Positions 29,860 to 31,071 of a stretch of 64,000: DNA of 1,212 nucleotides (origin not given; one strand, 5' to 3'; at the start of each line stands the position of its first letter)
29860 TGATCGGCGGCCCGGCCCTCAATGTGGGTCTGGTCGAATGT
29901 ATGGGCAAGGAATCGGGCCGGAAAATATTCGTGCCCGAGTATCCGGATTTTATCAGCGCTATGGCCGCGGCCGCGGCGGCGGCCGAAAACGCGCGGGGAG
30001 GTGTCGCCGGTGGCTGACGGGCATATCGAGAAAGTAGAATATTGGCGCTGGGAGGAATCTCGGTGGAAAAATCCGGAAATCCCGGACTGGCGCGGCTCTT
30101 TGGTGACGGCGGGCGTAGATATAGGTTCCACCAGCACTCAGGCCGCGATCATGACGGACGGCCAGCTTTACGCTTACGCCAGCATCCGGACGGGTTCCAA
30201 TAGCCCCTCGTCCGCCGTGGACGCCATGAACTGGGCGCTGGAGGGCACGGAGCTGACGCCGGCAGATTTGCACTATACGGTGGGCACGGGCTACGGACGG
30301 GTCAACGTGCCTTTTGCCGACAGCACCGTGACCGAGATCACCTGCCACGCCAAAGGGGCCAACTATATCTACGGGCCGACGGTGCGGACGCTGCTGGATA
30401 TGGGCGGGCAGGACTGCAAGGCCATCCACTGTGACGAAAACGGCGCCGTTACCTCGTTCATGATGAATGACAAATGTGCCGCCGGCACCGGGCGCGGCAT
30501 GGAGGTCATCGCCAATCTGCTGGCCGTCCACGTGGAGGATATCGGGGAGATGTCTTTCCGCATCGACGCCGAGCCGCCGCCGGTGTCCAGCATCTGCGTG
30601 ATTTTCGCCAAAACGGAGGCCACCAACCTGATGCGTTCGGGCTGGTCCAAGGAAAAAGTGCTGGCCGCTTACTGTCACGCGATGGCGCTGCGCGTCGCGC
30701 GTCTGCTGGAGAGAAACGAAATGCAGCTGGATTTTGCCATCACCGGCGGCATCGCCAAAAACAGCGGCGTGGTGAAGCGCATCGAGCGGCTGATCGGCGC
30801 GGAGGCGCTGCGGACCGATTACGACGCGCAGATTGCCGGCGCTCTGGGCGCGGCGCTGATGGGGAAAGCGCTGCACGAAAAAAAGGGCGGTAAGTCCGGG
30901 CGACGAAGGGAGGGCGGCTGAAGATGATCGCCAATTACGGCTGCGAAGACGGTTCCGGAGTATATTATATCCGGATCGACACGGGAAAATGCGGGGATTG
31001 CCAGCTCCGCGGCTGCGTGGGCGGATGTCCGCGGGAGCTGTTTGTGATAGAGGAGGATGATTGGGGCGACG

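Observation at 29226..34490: Two different activator-type ATPases plus a ferredoxin and two HGD-D subunits: benzoyl-CoA-reductase architecture inside a had/fld-like fermentative operon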

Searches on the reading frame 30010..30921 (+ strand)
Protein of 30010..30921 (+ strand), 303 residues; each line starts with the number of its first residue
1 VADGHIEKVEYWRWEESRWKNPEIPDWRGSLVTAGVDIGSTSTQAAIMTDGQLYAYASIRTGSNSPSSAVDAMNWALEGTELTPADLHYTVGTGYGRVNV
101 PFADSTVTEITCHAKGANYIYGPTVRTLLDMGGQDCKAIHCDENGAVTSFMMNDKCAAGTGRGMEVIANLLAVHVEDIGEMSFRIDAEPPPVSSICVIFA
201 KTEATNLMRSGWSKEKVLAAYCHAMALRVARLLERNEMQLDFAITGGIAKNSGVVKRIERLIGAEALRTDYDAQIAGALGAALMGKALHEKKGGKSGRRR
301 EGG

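Call 4: search_protein_families(library=pfam, proteins=[window:30010-30921:+], max_evalue=0.001)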
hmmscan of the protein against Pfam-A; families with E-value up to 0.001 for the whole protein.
window:30010-30921:+ (303 aa): 2 families
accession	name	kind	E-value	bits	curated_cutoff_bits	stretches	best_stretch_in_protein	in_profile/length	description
PF01869.26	BcrAD_BadFG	-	4.6e-57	194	31.5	1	35-285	2-271/271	BadF/BadG/BcrA/BcrD ATPase family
PF14450.12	FtsA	-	0.00052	20.8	31.8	0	34-64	1-31/127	Cell division protein FtsA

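Call 5: search_protein_families(library=ncbifam, proteins=[window:30010-30921:+], max_evalue=0.001)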
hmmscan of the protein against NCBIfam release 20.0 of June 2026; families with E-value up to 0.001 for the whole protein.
window:30010-30921:+ (303 aa): 5 families
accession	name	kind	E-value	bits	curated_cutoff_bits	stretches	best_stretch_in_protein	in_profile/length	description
TIGR03192.1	benz_CoA_bzdQ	equivalog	1.9e-114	382.1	380.2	1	6-291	7-292/293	benzoyl-CoA reductase, bzd-type, subunit Q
TIGR00241.1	CoA_E_activ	domain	1.3e-64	218.1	125.4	1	33-284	2-248/248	acyl-CoA dehydratase activase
TIGR02259.1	benz_CoA_red_A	equivalog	2e-40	138.9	578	1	85-282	228-429/432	benzoyl-CoA reductase subunit A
TIGR02261.1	benz_CoA_red_D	equivalog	5.3e-34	117.6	312.85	1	32-285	2-262/262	benzoyl-CoA reductase subunit D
TIGR03286.1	methan_mark_15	hypoth_equivalog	9.7e-33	113.7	455.75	1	32-285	145-401/404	methanogenesis marker 15 protein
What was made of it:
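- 30010..30921 (+): ATP2: BzdQ-type ATPase subunit (303 aa) with the BzdQ N-terminal extension. Keeps the two cluster Cys. TIGR03192 BzdQ 382.1 bits against cutoff 380.2, aligned 6-291 to 7-292 of 293 (call 5).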

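Call 8: search_solved_structures(query=window:30010-30921:+, max_evalue=0.01)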
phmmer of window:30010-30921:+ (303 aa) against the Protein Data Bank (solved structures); distinct sequences matched with E-value up to 0.01: 5.
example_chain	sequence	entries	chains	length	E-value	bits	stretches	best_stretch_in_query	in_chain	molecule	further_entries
9gai_D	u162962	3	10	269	6.3e-54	186.4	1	33-290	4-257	3-methylbenzoyl-CoA reductase alpha subunit MbdQ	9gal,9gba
1hux_A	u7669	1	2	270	1.2e-51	178.9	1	30-285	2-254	ACTIVATOR OF (R)-2-HYDROXYGLUTARYL-COA DEHYDRATASE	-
4eht_A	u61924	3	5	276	5.4e-51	176.8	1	32-285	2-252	Activator of 2-hydroxyisocaproyl-CoA dehydratase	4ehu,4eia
7yyl_E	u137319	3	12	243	7.8e-34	120.5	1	34-286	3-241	Putative CoA-substrate-specific enzyme activase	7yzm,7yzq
9gai_C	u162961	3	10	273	2.7e-33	118.7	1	32-300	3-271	3-methylbenzoyl-CoA reductase delta subunit MbdP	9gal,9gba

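Call 42: search_solved_structures(query=window:30010-30921:+, max_evalue=1e-10, show_alignments=5)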
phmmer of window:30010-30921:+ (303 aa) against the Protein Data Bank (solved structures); distinct sequences matched with E-value up to 1e-10: 5.
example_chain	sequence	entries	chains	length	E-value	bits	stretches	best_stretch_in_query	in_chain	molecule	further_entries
9gai_D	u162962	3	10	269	6.3e-54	186.4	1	33-290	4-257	3-methylbenzoyl-CoA reductase alpha subunit MbdQ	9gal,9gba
1hux_A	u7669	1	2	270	1.2e-51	178.9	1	30-285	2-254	ACTIVATOR OF (R)-2-HYDROXYGLUTARYL-COA DEHYDRATASE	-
4eht_A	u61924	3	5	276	5.4e-51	176.8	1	32-285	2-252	Activator of 2-hydroxyisocaproyl-CoA dehydratase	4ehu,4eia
7yyl_E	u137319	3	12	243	7.8e-34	120.5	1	34-286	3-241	Putative CoA-substrate-specific enzyme activase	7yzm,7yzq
9gai_C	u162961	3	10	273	2.7e-33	118.7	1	32-300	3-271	3-methylbenzoyl-CoA reductase delta subunit MbdP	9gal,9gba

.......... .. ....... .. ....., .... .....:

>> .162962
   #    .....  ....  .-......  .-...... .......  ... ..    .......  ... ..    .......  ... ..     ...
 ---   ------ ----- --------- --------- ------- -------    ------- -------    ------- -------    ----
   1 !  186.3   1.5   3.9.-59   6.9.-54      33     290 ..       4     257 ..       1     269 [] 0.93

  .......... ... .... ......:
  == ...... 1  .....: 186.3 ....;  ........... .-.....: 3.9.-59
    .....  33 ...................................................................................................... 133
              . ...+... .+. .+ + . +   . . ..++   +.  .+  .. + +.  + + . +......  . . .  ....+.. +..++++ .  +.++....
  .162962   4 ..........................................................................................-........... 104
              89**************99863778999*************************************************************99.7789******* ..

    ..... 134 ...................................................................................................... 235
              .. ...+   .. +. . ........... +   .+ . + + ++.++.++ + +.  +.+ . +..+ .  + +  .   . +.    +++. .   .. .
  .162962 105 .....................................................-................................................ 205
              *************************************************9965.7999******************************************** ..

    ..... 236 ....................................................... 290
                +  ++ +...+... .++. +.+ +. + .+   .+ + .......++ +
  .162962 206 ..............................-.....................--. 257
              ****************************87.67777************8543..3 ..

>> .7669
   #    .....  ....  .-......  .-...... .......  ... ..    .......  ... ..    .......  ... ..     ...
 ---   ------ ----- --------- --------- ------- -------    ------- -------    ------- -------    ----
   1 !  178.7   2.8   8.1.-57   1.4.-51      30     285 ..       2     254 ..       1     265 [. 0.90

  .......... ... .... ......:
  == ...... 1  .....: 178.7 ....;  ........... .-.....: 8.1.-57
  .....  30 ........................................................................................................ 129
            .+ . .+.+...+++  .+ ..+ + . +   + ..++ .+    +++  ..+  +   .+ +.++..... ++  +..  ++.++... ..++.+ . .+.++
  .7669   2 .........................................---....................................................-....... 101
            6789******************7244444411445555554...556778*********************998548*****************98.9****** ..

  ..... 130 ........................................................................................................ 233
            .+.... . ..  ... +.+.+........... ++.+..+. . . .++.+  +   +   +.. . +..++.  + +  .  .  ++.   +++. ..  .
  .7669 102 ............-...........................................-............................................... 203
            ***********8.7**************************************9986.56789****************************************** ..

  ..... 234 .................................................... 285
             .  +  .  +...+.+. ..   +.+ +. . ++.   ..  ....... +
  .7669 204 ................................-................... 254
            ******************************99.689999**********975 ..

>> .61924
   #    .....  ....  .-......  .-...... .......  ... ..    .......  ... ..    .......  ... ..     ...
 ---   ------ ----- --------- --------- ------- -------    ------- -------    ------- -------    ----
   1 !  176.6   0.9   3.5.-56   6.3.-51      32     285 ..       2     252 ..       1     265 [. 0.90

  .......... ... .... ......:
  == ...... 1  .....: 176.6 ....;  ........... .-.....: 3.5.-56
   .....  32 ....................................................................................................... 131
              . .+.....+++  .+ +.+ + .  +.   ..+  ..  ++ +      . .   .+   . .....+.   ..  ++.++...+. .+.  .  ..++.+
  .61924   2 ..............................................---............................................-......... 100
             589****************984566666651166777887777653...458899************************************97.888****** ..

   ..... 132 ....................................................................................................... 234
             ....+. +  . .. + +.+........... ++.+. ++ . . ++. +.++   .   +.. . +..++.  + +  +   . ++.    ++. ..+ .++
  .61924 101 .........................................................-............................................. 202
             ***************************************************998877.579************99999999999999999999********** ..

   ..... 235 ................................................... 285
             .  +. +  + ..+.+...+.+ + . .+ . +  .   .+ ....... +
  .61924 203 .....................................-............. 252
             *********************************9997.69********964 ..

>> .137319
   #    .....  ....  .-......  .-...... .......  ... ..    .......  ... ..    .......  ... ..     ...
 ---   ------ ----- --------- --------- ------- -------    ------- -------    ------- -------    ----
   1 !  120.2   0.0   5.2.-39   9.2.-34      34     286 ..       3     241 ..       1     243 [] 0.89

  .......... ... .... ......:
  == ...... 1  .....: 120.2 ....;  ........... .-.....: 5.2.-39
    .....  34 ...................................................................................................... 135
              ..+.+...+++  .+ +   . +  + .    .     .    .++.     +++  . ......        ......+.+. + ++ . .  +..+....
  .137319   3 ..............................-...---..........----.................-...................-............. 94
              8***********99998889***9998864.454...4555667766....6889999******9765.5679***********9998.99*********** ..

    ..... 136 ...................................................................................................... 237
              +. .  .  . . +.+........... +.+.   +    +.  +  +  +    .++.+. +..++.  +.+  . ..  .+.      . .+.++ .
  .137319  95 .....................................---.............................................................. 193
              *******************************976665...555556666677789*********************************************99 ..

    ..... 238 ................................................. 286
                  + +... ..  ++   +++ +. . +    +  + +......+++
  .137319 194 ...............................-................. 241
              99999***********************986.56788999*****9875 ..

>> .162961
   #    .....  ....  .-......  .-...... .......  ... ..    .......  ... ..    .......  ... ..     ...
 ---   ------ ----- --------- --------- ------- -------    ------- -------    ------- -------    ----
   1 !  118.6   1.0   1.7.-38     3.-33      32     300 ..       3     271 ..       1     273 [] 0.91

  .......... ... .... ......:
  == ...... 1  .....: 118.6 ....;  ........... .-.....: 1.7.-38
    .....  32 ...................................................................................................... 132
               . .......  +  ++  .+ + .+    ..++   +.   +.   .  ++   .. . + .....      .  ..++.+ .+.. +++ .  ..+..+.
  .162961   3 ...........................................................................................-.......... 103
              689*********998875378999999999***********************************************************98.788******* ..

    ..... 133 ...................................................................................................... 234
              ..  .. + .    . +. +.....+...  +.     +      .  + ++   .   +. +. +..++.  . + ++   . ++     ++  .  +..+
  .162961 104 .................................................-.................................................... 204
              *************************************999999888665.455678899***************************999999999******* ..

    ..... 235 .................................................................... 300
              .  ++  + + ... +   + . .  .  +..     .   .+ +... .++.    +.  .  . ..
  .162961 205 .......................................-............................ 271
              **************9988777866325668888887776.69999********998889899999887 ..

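Call 43: search_dna_similar(query=window:30010-30921:+, collection=plasmids, mode=protein, max_rows=25, max_evalue=1e-20)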
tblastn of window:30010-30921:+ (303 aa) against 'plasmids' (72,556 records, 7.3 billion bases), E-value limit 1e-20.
Records with a match: 27; places in all: 30; records where one place covers at least 80% of the query: 9.
Best place of each record, by identity: <60% 27.
By first word of the organism name: Escherichia 10; Klebsiella 4; Sphingopyxis 2; Providencia 2; Proteus 2; Azoarcus 1; Rhizobium 1; Rhodobacteraceae 1; Fusobacterium 1; Rhodococcus 1; and 2 more.
By predicted mobility (MOB-suite, as given by PLSDB): non-mobilizable 20; mobilizable 4; conjugative 3.
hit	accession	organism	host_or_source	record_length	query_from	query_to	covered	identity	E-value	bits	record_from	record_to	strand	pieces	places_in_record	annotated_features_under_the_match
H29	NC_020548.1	Azoarcus sp. KH32C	-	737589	21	272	83%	39.1%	7e-45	169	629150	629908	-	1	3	2-hydroxyacyl-CoA dehydratase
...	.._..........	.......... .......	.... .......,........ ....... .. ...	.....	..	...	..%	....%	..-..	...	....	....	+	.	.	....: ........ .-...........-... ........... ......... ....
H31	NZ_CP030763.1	Rhizobium leguminosarum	Genomic DNA from Bacterial pure culture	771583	25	259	78%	40.8%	2e-46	174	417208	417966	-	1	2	acyl-CoA dehydratase activase (x2)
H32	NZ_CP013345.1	Sphingopyxis macrogoltabida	whole organism,activated sludge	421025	35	263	76%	40.0%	1e-40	157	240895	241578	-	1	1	acyl-CoA dehydratase activase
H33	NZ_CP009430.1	Sphingopyxis macrogoltabida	soil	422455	35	263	76%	40.0%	1e-40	157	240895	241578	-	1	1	acyl-CoA dehydratase activase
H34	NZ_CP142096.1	Providencia stuartii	Homo sapiens,Rectal Swab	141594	33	275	80%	37.4%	3e-39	153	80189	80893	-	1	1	yjiL: putative 2-hydroxyacyl-CoA dehydratase activator YjiL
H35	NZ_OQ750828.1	Providencia stuartii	-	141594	33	275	80%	37.4%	3e-39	153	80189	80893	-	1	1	yjiL: putative 2-hydroxyacyl-CoA dehydratase activator YjiL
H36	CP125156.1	Klebsiella pneumoniae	-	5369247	33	275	80%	37.4%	4e-39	153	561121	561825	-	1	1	yjiL: putative 2-hydroxyacyl-CoA dehydratase activator YjiL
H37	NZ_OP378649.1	Klebsiella pneumoniae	-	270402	33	275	80%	37.4%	4e-39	153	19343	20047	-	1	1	yjiL: putative 2-hydroxyacyl-CoA dehydratase activator YjiL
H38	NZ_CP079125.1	Klebsiella pneumoniae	Homo sapiens,urine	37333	33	275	80%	37.4%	4e-39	152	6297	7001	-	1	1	yjiL: putative 2-hydroxyacyl-CoA dehydratase activator YjiL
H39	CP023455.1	Rhodobacteraceae bacterium QY30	whole organism,paddy soil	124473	35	263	76%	39.1%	5e-40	155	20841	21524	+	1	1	record has no annotation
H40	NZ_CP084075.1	Fusobacterium vincentii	-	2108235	30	271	80%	36.6%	2e-42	162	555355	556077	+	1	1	none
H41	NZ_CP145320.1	Rhodococcus ruber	-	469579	35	262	75%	38.7%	1e-36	145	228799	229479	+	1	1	acyl-CoA dehydratase activase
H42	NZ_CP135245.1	Escherichia coli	Food,other,Pig ear pet treat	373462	35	275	80%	36.1%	7e-39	152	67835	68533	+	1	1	yjiL: putative 2-hydroxyacyl-CoA dehydratase activator YjiL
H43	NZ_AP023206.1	Escherichia coli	Homo sapiens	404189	35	275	80%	36.1%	7e-39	152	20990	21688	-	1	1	yjiL: putative 2-hydroxyacyl-CoA dehydratase activator YjiL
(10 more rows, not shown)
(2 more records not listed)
